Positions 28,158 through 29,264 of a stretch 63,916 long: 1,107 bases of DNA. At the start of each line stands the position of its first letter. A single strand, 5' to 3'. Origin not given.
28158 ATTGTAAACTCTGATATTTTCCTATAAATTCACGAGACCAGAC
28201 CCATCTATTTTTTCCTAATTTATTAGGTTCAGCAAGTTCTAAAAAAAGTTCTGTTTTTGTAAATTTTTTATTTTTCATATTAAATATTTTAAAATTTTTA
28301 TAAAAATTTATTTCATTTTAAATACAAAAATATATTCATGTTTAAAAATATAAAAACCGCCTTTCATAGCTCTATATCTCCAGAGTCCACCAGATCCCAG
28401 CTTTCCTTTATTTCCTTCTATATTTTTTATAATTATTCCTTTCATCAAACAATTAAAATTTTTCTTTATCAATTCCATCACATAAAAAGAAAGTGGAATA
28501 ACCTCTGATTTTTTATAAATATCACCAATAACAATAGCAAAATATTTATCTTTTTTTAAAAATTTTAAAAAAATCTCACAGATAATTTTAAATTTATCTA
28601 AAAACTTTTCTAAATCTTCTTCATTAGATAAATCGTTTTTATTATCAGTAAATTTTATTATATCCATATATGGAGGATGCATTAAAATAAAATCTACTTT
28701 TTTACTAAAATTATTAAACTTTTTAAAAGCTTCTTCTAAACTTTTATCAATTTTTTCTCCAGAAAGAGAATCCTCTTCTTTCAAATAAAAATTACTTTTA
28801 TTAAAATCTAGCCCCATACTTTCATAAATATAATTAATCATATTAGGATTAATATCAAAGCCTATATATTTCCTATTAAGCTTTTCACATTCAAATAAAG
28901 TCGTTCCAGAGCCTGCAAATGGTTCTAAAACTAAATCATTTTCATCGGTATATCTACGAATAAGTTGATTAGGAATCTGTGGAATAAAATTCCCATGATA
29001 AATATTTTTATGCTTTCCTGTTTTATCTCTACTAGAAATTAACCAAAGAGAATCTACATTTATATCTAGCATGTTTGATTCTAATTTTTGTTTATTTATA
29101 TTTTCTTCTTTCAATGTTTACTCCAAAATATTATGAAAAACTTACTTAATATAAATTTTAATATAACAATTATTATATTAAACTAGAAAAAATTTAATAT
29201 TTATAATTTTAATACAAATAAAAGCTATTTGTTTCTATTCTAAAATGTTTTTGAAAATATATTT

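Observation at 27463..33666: Defence island (type II R-M plus sirtuin) inserted in the cell-wall gene block between murF and fldA/ddl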

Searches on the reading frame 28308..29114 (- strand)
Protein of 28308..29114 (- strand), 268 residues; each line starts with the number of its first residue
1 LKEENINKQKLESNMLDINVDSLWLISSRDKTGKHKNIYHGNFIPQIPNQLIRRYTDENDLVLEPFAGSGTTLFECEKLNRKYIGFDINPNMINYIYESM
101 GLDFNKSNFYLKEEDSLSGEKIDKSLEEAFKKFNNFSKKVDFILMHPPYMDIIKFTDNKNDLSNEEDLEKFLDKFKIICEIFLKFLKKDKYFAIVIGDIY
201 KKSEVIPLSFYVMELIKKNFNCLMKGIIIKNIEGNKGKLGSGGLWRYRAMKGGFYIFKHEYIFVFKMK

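Call 4: search_protein_families(library=pfam, proteins=[window:28308-29114:-], max_evalue=0.01)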
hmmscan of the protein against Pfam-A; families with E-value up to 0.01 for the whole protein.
window:28308-29114:- (268 aa): 3 families
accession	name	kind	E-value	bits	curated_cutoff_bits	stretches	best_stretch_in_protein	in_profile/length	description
PF01555.25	N6_N4_Mtase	-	5.9e-24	85.7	26.7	2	10-97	127-220/221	DNA methylase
PF02086.21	MethyltransfD12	-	9.4e-06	26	22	1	54-95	19-57/253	D12 class N6 adenine-specific DNA methyltransferase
PF13847.12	Methyltransf_31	-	0.0012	19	27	1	58-206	3-119/145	Methyltransferase domain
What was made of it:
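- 28308..29114 (-): Intact type II DNA methyltransferase (N6/N4 class), 268 aa, with a TTG start preceded by GGAG. PF01555, E 5.9e-24 (call 4).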

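Call 5: search_protein_families(library=padloc, proteins=[window:28308-29114:-], max_evalue=0.01)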
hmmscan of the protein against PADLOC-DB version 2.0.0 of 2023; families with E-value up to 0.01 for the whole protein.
window:28308-29114:- (268 aa): 62 families (the best 25 are shown)
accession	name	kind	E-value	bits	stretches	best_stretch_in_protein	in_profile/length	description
PDLC03351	MTase_II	-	8.7e-78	259.9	1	17-267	105-347/348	Type II methyltransferase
PDLC03376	MTase_II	-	3.6e-38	129.8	1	9-266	7-248/249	Type II methyltransferase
PDLC03353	MTase_II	-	4.5e-24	83.4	2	7-99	159-249/260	Type II methyltransferase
PDLC03387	MTase_II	-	7.8e-22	75.8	2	13-106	192-281/289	Type II methyltransferase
PDLC03350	MTase_II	-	4e-18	63.9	1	21-113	219-308/312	Type II methyltransferase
PDLC03371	MTase_II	-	2.2e-17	61.4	1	6-96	166-248/260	Type II methyltransferase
PDLC03239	MTase_II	-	1.3e-13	48.4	2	38-90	70-124/442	Type II methyltransferase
PDLC03339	MTase_II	-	1.1e-12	45.4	1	46-96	217-267/399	Type II methyltransferase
PDLC03380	MTase_II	-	4.2e-12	44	1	33-93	31-91/393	Type II methyltransferase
PDLC03325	MTase_II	-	6.3e-12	42.9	1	18-91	51-124/426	Type II methyltransferase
PDLC03369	MTase_II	-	1.4e-11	41.8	1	33-92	116-174/532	Type II methyltransferase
PDLC03299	MTase_II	-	1.6e-11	42.2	1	46-98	199-255/296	Type II methyltransferase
PDLC03295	MTase_II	-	1.8e-11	42.1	2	22-93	186-259/292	Type II methyltransferase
PDLC03391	MTase_II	-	4.5e-11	40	1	40-207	146-325/381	Type II methyltransferase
PDLC03323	MTase_II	-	6.2e-11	40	1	41-93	235-287/330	Type II methyltransferase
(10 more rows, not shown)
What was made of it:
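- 28308..29114 (-): PADLOC MTase_II PDLC03351, E 8.7e-78 (call 5).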

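Call 32: search_protein_families(library=ncbifam, proteins=[window:28308-29114:-], max_evalue=0.001)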
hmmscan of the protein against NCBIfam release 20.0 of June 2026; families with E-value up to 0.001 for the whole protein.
window:28308-29114:- (268 aa): 4 families
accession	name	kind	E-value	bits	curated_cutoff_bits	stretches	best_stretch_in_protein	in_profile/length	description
NF010253.0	PRK13699.1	subfamily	1.3e-07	31.6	244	1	50-88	155-193/226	DNA methyltransferase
NF008572.0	PRK11524.1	equivalog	1.6e-07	30.7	292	1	50-94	206-250/294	adenine-specific DNA-methyltransferase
NF050803.1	DnaMtaseCcrMCaul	equivalog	1.2e-06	27.6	830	1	46-94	189-241/350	adenine-specific DNA-methyltransferase CcrM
TIGR02987.1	met_A_Alw26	exception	6.2e-05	21.9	353.5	1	54-179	27-154/523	Alw26I/Eco31I/Esp3I family type II restriction adenine-specific DNA-methyltransferase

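Call 45: search_solved_structures(query=window:28308-29114:-, max_evalue=0.001)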
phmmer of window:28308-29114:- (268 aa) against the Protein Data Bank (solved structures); distinct sequences matched with E-value up to 0.001: 8.
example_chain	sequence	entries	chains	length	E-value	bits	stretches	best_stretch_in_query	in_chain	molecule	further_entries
2zie_A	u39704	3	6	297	1.6e-10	44.1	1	41-94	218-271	Putative modification methylase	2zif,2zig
8s9m_A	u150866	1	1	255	4e-09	39.5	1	47-111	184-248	DNA cytosine-N4 methyltransferase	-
8s9n_A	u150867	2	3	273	4.2e-09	39.5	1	47-111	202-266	DNA cytosine-N4 methyltransferase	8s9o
5hfj_A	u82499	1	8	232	7e-07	32.2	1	48-88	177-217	Adenine specific DNA methyltransferase (DpnA)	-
5hek_A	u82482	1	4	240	7.1e-07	32.2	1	48-89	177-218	Adenine specific DNA methyltransferase (DpnA)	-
1g60_A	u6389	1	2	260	1.2e-06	31.4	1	33-95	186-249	Adenine-specific Methyltransferase MboIIA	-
1boo_A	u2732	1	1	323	1.2e-06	31.4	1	41-94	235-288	PROTEIN (N-4 CYTOSINE-SPECIFIC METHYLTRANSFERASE PVU II)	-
9c3u_A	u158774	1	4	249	0.00084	22.1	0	46-96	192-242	Methyltransferase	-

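Call 73: search_protein_representatives(protein=window:28308-29114:-)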
Query: 268 residues. Proteins with E-value up to 0.001 (for the whole library): 7793; up to 1e-10: 764; up to 1e-30: 142. The best 150 are listed.
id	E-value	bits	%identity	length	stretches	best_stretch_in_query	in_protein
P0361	5.0e-86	304.8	54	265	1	14-267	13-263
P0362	1.2e-74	267.5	48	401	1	13-266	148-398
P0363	5.4e-67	242.4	47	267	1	13-266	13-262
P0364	1.7e-64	234.2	47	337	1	17-266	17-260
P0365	2.0e-63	230.7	44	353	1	11-265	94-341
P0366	1.3e-60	221.5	44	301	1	18-266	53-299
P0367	1.8e-59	217.8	70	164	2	15-96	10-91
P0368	4.9e-58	213.1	42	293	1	17-266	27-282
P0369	5.2e-58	213.0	46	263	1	5-266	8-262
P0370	5.9e-58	212.8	44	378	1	5-267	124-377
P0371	1.7e-57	211.3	53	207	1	16-214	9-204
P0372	1.7e-57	211.2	44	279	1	13-266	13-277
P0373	9.5e-56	205.5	40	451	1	17-266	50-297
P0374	7.3e-55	202.7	41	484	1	20-266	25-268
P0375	1.9e-54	201.3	43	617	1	16-266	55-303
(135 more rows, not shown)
